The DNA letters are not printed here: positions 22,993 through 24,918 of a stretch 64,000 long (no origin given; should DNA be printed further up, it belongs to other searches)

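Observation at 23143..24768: Mutase large subunit has all three classical MCM substrate/catalytic positions replaced (Tyr->Leu, Arg->Cys/Pro, His->Asn)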

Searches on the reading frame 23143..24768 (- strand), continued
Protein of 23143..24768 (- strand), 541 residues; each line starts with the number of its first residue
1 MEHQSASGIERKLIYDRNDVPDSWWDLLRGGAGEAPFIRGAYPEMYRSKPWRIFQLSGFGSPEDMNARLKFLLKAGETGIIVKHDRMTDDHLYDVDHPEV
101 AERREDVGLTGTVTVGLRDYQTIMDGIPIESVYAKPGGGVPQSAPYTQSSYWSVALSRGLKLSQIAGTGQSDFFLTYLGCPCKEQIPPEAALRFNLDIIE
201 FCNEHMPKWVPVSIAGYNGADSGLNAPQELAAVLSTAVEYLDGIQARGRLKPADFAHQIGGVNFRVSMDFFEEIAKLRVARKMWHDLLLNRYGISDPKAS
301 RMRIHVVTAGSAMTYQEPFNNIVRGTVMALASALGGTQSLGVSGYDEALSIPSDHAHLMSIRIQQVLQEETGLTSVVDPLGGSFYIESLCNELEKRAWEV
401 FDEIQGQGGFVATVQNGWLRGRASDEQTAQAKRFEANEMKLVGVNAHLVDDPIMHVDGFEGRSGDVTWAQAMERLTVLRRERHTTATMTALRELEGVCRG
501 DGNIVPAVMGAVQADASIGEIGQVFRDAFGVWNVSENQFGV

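Call 55: search_protein_representatives(protein=window:23143-24768:-)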
Query: 541 residues. Proteins with E-value up to 0.001 (for the whole library): 14520; up to 1e-10: 8284; up to 1e-30: 1206. The best 150 are listed.
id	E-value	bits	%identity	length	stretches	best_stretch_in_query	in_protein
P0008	1.8e-257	871.6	71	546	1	3-533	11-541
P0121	9.0e-156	535.9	45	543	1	5-536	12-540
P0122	2.0e-130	452.3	43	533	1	2-533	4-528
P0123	6.3e-111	388.0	37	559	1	2-535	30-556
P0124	2.6e-108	379.3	58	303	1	3-286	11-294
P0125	7.4e-104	364.6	62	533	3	183-348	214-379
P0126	3.5e-102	359.1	62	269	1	268-533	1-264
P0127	1.5e-98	347.1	36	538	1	2-533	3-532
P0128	1.6e-97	343.7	60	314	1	3-249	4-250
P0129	1.2e-96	340.9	41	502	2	92-410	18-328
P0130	6.1e-96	338.5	37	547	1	6-533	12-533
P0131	9.7e-94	331.2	40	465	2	186-533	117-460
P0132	1.1e-93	331.0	36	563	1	3-536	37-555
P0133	1.8e-92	327.0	37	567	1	7-523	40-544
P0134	4.9e-92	325.6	38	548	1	32-533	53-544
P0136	1.8e-88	313.8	36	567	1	5-531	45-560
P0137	4.3e-88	312.6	35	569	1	7-534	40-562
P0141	8.9e-87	308.2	38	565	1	4-532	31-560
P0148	1.1e-84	301.3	35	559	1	5-532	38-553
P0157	9.7e-82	291.6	35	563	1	7-531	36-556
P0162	3.9e-80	286.3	35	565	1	5-533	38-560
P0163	5.3e-80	285.9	33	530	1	31-535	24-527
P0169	2.3e-79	283.8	35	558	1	22-530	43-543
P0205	6.2e-73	262.6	31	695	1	5-531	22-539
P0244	1.8e-67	244.6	32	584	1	29-539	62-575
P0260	5.9e-65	236.2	32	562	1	6-523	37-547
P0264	1.4e-64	235.0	32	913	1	30-533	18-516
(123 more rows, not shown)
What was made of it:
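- At 50% clustering the whole clade collapses to one representative at 872 bits; the next score 536 and 452 bits, followed by a continuum (call 55).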

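Call 66: list_cluster_members(proteins=[P0132, P0121, P0122, P0123, P0134, P0130, P0137, P0133, P0136, P0127])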
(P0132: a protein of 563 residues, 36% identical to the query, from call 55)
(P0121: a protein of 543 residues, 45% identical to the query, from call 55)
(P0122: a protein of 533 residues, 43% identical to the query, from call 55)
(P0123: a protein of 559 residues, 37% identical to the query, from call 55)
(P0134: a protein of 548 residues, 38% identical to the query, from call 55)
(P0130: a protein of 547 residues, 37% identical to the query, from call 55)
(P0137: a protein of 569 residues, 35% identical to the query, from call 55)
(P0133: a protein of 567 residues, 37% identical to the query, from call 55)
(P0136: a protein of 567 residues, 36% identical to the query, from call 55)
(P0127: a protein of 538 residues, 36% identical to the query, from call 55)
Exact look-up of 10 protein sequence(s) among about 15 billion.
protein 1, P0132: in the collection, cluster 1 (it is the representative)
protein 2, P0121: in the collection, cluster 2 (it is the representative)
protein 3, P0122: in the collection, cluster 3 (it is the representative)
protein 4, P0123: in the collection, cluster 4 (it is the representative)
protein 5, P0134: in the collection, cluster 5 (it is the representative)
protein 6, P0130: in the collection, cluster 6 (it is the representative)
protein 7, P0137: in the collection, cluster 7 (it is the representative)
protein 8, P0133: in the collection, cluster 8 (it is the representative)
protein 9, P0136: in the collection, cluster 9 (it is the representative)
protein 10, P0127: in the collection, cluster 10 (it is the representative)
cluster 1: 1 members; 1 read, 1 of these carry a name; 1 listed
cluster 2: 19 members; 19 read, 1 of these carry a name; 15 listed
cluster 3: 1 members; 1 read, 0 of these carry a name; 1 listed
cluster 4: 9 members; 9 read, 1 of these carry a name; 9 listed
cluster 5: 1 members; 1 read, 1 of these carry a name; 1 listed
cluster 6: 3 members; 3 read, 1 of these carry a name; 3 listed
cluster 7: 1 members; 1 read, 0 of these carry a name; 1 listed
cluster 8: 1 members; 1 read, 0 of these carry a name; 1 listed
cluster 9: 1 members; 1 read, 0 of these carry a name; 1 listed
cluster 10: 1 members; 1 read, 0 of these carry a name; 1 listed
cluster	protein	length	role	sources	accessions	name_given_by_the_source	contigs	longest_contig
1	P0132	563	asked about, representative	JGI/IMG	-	methylmalonyl-CoA mutase N-terminal domain/subunit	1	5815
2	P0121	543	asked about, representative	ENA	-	-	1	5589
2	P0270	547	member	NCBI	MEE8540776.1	MAG: methylmalonyl-CoA mutase family protein, partial [Desulfobacterales bacterium]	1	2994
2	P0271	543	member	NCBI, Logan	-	-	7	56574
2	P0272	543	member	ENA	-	-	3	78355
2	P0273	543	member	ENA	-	-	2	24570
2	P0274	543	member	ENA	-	-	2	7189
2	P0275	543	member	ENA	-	-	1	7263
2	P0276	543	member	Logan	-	-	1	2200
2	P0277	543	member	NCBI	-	-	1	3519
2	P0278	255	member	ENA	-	-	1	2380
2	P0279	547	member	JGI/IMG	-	-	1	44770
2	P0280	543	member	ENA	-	-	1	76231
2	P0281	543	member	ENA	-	-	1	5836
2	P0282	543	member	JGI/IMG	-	-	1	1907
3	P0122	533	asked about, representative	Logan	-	-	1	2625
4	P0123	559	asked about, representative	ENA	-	-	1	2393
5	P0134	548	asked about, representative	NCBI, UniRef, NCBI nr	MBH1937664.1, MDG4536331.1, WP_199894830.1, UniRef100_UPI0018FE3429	methylmalonyl-CoA mutase [Streptomyces sp. AV19] | acyl-CoA mutase large subunit family protein n=1 Tax=Streptomyces sp. AV19 TaxID=2793068 ... | methylmalonyl-CoA mutase family protein [Streptomyces sp. AV19]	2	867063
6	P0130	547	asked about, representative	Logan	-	-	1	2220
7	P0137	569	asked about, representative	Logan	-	-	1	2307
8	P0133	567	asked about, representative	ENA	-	-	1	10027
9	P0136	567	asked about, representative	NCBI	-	-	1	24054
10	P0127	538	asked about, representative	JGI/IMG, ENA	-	-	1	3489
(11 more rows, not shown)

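Call 72: find_homologous_proteins(query=P0132, max_evalue=1e-60)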
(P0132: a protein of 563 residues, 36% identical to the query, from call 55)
Query P0132 (563 aa): 8000 proteins with E <= 1e-60 among 8000 candidates; the best 120 are listed.
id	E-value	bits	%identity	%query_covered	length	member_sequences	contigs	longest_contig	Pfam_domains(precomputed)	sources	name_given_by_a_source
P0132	0.0e+0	1284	100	100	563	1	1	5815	PF01642.29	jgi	jgi:methylmalonyl-CoA mutase N-terminal domain/subunit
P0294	0.0e+0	1242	96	100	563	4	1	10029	PF01642.29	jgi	jgi:methylmalonyl-CoA mutase N-terminal domain/subunit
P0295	0.0e+0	1240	96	100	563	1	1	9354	PF01642.29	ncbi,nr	ncbi:MAG: methylmalonyl-CoA mutase [bacterium]|nr:methylmalonyl-CoA mutase [bacterium]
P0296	0.0e+0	1233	96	100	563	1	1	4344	PF01642.29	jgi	-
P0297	0.0e+0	1070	81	100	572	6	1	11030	PF01642.29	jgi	-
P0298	0.0e+0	1059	81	98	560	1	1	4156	PF01642.29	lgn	-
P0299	0.0e+0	1054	79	100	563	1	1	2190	PF01642.29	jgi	jgi:methylmalonyl-CoA mutase N-terminal domain/subunit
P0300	0.0e+0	1052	80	100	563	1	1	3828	PF01642.29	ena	-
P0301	1.4e-297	1006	75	100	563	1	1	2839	PF01642.29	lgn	-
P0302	3.6e-297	1004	75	100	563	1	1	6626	PF01642.29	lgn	-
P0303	2.5e-295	998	75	100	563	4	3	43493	PF01642.29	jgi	jgi:methylmalonyl-CoA mutase N-terminal domain/subunit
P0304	7.3e-292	987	76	98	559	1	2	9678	PF01642.29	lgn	-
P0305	1.2e-287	973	73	100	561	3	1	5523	PF01642.29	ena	-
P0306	1.4e-285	966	73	100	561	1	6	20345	PF01642.29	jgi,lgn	-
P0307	8.1e-283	957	72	99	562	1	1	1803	PF01642.29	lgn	-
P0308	2.3e-280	949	71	99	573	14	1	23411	PF01642.29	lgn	-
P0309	4.2e-279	945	71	98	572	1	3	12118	PF01642.29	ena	-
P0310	4.1e-278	941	71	99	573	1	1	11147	PF01642.29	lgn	-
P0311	6.1e-274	928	70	100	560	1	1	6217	PF01642.29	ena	-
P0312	6.6e-231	786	82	74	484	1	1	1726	PF01642.29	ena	-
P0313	3.6e-221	754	59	98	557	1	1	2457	PF01642.29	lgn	-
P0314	2.2e-218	744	77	72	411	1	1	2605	PF01642.29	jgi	jgi:methylmalonyl-CoA mutase N-terminal domain/subunit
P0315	4.6e-212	724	57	97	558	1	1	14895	PF01642.29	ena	-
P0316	8.1e-210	716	56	97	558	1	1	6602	PF01642.29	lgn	-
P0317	2.8e-209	714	56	99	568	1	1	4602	PF01642.29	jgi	jgi:methylmalonyl-CoA mutase N-terminal domain/subunit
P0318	3.5e-209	714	57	98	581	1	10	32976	PF01642.29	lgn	-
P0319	4.4e-209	714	57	97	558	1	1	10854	PF01642.29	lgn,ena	-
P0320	1.2e-208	712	57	97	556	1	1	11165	PF01642.29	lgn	-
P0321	1.6e-208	712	56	98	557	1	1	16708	PF01642.29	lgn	-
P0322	2.7e-208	711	56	99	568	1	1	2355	PF01642.29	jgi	jgi:methylmalonyl-CoA mutase, N-terminal domain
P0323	3.9e-208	711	57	97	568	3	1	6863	PF01642.29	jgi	jgi:methylmalonyl-CoA mutase N-terminal domain/subunit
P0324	7.4e-208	710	57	97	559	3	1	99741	PF01642.29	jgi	-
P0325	2.4e-207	708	55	98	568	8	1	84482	PF01642.29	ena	-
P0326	2.9e-207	708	57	96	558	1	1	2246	PF01642.29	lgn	-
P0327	3.1e-207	708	57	98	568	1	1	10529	PF01642.29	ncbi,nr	ncbi:MAG: methylmalonyl-CoA mutase [Deltaproteobacteria bacterium]|nr:methylmalonyl-CoA mutase [Delt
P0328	1.2e-206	706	57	97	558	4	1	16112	PF01642.29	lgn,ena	-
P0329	1.7e-206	705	56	99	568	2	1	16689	PF01642.29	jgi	jgi:methylmalonyl-CoA mutase N-terminal domain/subunit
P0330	4.2e-206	704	56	97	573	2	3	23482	PF01642.29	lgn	-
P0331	4.7e-206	704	56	97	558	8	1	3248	PF01642.29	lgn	-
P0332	6.7e-206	703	56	99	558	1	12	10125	PF01642.29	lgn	-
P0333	1.3e-205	702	55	98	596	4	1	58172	PF01642.29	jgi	jgi:methylmalonyl-CoA mutase, N-terminal domain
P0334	1.7e-205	702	56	99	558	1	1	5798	PF01642.29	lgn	-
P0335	2.9e-205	701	56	99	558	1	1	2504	PF01642.29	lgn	-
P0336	3.3e-205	701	56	99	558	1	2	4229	PF01642.29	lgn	-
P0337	4.0e-205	701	56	97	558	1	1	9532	PF01642.29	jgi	-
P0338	4.5e-205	700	56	99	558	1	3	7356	PF01642.29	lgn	-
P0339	1.0e-204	699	57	98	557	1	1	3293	PF01642.29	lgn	-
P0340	1.1e-204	699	54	99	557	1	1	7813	PF01642.29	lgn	-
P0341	2.4e-204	698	56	96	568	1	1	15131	PF01642.29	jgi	jgi:methylmalonyl-CoA mutase N-terminal domain/subunit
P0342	4.1e-204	697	56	97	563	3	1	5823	PF01642.29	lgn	-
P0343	3.3e-203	694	55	97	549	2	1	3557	PF01642.29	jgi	jgi:methylmalonyl-CoA mutase N-terminal domain/subunit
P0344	1.9e-202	692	55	96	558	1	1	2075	PF01642.29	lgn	-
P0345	6.1e-202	690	53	99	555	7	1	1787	PF01642.29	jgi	jgi:methylmalonyl-CoA mutase N-terminal domain/subunit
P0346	7.0e-202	690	54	99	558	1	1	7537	PF01642.29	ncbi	-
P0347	1.2e-201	689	55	99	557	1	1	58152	PF01642.29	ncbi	-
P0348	1.7e-201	689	53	97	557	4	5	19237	PF01642.29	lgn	-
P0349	1.8e-201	689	55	95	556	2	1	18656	PF01642.29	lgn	-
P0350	2.2e-201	688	54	99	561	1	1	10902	PF01642.29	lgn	-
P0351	6.0e-201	687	55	98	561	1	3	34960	PF01642.29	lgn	-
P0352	2.3e-200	685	55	97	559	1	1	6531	PF01642.29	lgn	-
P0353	2.8e-200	685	56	93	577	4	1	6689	PF01642.29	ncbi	-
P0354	5.4e-200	684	53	97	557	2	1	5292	PF01642.29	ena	-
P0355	5.5e-200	684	54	98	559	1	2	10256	PF01642.29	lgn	-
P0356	1.2e-199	683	56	98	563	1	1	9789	PF01642.29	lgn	-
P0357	3.4e-199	681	53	99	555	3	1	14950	PF01642.29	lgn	-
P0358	4.3e-199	681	55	96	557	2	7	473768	PF01642.29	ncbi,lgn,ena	ncbi:MAG: methylmalonyl-CoA mutase [Roseiarcus sp.]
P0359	7.1e-199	680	56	94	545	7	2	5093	PF01642.29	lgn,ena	-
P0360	1.2e-197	676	56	94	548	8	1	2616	PF01642.29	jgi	-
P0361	3.3e-197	675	98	56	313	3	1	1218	PF01642.29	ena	-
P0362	4.3e-194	664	55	94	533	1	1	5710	PF01642.29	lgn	-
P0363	1.1e-191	656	54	93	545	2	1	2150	PF01642.29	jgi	jgi:methylmalonyl-CoA mutase, N-terminal domain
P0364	7.2e-190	650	51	100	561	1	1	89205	PF01642.29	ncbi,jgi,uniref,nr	ncbi:MAG: methylmalonyl-CoA mutase [Candidatus Abyssobacteria bacterium SURF_17]|uniref:Methylmalony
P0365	9.2e-190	650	53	98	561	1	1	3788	PF01642.29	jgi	jgi:methylmalonyl-CoA mutase N-terminal domain/subunit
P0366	2.1e-189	649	51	98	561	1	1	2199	PF01642.29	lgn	-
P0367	3.2e-188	645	52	98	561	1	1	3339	PF01642.29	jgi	-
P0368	8.0e-186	637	59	81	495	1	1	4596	PF01642.29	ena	-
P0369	1.2e-185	636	50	100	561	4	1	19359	PF01642.29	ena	-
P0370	1.6e-185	636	52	98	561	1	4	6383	PF01642.29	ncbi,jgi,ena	-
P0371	2.3e-185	635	53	96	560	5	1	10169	PF01642.29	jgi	-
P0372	1.7e-184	633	52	95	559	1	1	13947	PF01642.29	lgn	-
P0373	2.5e-184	632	52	97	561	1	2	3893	PF01642.29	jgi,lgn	jgi:methylmalonyl-CoA mutase N-terminal domain/subunit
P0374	3.4e-184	632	54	95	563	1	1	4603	PF01642.29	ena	-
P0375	7.5e-183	627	50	97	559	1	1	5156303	PF01642.29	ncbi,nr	ncbi:MAG: methylmalonyl-CoA mutase family protein [Thermoplasmata archaeon]|nr:MAG: methylmalonyl-Co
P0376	8.6e-183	627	56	87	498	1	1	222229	PF01642.29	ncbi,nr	ncbi:MAG: methylmalonyl-CoA mutase [Betaproteobacteria bacterium]|nr:methylmalonyl-CoA mutase [Betap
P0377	9.5e-183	627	51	97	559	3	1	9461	PF01642.29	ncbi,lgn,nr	ncbi:MAG: methylmalonyl-CoA mutase family protein [Thermanaeromonas sp.]|nr:methylmalonyl-CoA mutase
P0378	1.7e-181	623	53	94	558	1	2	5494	PF01642.29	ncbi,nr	ncbi:MAG: methylmalonyl-CoA mutase family protein [Candidatus Freyarchaeota archaeon]|nr:methylmalon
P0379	1.7e-181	623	51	97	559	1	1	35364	PF01642.29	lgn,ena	-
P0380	1.8e-181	623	51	97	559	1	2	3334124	PF01642.29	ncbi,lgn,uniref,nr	ncbi:methylmalonyl-CoA mutase [Thermanaeromonas toyohensis ToBE]|uniref:methylmalonyl-CoA mutase n=1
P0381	1.8e-181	623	51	97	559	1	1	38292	PF01642.29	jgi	-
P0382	1.9e-180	619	51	97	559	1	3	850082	PF01642.29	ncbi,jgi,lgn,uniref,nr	ncbi:MAG: methylmalonyl-CoA mutase family protein [Thermoanaerobacteraceae bacterium]|uniref:acyl-Co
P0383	4.3e-180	618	51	98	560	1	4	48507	PF01642.29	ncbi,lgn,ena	-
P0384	4.3e-180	618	51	98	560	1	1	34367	PF01642.29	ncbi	-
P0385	4.6e-180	618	51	98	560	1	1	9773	PF01642.29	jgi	-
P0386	5.9e-180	618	51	98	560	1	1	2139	PF01642.29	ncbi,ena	-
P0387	1.1e-179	617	51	98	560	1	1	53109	PF01642.29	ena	-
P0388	1.6e-179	616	51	98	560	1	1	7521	PF01642.29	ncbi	-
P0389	2.3e-179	616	52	96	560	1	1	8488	PF01642.29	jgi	jgi:methylmalonyl-CoA mutase N-terminal domain/subunit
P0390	2.5e-179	616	51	96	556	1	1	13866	PF01642.29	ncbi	-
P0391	5.2e-179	614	50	98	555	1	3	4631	PF01642.29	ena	-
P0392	5.6e-179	614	52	96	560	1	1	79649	PF01642.29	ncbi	-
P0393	7.0e-179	614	49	98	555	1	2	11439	PF01642.29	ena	-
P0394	8.7e-179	614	50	98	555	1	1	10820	PF01642.29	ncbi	-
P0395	9.0e-179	614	50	95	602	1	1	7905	PF01642.29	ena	-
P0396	2.3e-178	612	50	97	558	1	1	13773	PF01642.29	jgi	jgi:methylmalonyl-CoA mutase N-terminal domain/subunit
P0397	2.4e-178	612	52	95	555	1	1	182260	PF01642.29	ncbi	-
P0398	2.9e-178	612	49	98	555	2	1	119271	PF01642.29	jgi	-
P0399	2.9e-178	612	50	97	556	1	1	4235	PF01642.29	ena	-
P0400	3.8e-178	612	51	97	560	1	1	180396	PF01642.29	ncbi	ncbi:MAG: methylmalonyl-CoA mutase family protein [Candidatus Bathyarchaeia archaeon]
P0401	3.9e-178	612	51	98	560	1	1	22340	PF01642.29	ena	-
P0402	3.9e-178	612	51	98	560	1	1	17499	PF01642.29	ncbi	-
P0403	4.9e-178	611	49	98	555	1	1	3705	PF01642.29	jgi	jgi:methylmalonyl-CoA mutase N-terminal domain/subunit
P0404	5.4e-178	611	52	96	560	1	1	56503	PF01642.29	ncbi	ncbi:MAG: methylmalonyl-CoA mutase family protein [Candidatus Bathyarchaeia archaeon]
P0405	7.1e-178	611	51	97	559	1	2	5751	PF01642.29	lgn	-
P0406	7.4e-178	611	51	98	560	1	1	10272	PF01642.29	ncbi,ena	-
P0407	9.9e-178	610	52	96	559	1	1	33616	PF01642.29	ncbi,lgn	ncbi:MAG: methylmalonyl-CoA mutase family protein [Pseudothermotoga sp.]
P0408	1.2e-177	610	51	94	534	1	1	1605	PF01642.29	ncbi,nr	ncbi:MAG TPA: methylmalonyl-CoA mutase, partial [Proteobacteria bacterium]|nr:methylmalonyl-CoA muta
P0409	1.4e-177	610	51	95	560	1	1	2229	PF01642.29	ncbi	-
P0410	1.5e-177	610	50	97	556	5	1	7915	PF01642.29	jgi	jgi:methylmalonyl-CoA mutase N-terminal domain/subunit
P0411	1.6e-177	610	51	98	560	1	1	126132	PF01642.29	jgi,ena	-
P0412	1.8e-177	609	52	95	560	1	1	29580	PF01642.29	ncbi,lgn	-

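Call 76: find_encoding_contigs(protein=P0272, flank=10000, max_places=2)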
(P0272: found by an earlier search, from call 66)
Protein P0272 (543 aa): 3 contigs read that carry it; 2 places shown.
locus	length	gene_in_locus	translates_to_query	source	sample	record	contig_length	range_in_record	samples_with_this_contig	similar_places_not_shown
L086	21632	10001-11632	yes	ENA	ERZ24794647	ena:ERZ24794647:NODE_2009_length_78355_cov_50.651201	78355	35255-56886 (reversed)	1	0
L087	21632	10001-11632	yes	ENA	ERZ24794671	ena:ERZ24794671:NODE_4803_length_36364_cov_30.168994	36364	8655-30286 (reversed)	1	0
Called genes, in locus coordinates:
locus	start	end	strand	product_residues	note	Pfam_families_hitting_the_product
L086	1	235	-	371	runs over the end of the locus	PF21948:LplA-B_cat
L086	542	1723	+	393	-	PF01053:Cys_Met_Meta_PP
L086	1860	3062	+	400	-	PF13385:Laminin_G_3, PF04892:VanZ-LLP1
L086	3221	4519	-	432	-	PF00155:Aminotran_1_2, PF01041:DegT_DnrJ_EryC1 (faint)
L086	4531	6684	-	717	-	PF03190:Thioredox_DsbH, PF13899:Thioredoxin_7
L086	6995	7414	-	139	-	PF00581:Rhodanese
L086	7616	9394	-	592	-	PF01208:URO-D, PF02607:B12-binding_2, PF02310:B12-binding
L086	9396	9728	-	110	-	PF12840:HTH_20, PF13412:HTH_24 (faint), PF01022:HTH_5, PF13545:HTH_Crp_2 (faint)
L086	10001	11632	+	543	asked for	PF01642:MM_CoA_mutase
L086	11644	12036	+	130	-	PF02310:B12-binding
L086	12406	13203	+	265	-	PF00005:ABC_tran, PF12399:BCA_ABC_TP_C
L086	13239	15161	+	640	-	PF00501:AMP-binding, PF23562:AMP-binding_C_3 (weak)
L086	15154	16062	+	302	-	PF02653:BPD_transp_2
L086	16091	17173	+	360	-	PF02653:BPD_transp_2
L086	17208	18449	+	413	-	PF13458:Peripla_BP_6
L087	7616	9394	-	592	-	PF01208:URO-D, PF02607:B12-binding_2, PF02310:B12-binding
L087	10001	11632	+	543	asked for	PF01642:MM_CoA_mutase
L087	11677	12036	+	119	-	PF02310:B12-binding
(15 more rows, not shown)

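Call 79: search_solved_structures(query=L007:10040-11830:+, max_evalue=1e-10)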
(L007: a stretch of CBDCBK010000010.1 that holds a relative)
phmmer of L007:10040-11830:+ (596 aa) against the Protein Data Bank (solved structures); distinct sequences matched with E-value up to 1e-10: 141 (the best 60 are shown).
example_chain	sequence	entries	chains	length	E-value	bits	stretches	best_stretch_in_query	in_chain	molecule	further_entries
6lpi_A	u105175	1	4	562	2.9e-68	234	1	22-573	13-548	Acetolactate synthase isozyme 1 large subunit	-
8x3x_A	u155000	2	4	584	4.3e-67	230.2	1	22-572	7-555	BbmA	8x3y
8xod_A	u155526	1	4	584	9.4e-67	229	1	22-572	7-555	BbmA-G484F complex with CBOA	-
6dek_A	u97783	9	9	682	6.2e-62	213.1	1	24-568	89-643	Acetolactate synthase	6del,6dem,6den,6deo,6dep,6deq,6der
7tzz_A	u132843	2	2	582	6.3e-62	213.1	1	18-567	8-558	Acetolactate synthase, chloroplastic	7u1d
7stq_A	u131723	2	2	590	3.3e-61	210.8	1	18-567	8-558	Acetolactate synthase, chloroplastic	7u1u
7u25_A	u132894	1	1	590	3.4e-61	210.7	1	18-567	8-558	Acetolactate synthase, chloroplastic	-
6u9h_A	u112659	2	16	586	4.1e-61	210.4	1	18-567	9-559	Acetolactate synthase, chloroplastic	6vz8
1ybh_A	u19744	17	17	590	4.3e-61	210.3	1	18-567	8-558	Acetolactate synthase, chloroplast | Acetolactate synthase | Acetolactate synthase, chloroplastic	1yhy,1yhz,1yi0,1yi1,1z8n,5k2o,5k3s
8et5_A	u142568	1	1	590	4.4e-61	210.3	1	18-567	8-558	Acetolactate synthase, chloroplastic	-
3e9y_A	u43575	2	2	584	6.4e-61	209.8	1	18-567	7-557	Acetolactate synthase, chloroplastic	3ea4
7ct6_A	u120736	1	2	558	1.6e-58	201.8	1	22-563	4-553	Glyoxylate carboligase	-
9yjz_A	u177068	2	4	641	7.9e-58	199.6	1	35-567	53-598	Acetolactate synthase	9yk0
9zgl_A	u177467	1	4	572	6.3e-57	196.6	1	25-570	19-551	Ancestral acetolactate synthase, catabolic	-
1jsc_A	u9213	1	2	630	1.4e-56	195.5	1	27-568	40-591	ACETOHYDROXY-ACID SYNTHASE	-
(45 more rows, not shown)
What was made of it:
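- Closest known: Ketone-pathway B12 mutase cluster of Desulfococcus biacutus / Desulfosarcina cetonica. Different: The ThDP neighbour here is closer to acetolactate synthase than to 2-hydroxyacyl-CoA lyases (call 79).
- Tried and rejected: The ThDP enzyme is closer to acetolactate synthase than to 2-hydroxyacyl-CoA lyase (call 79).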
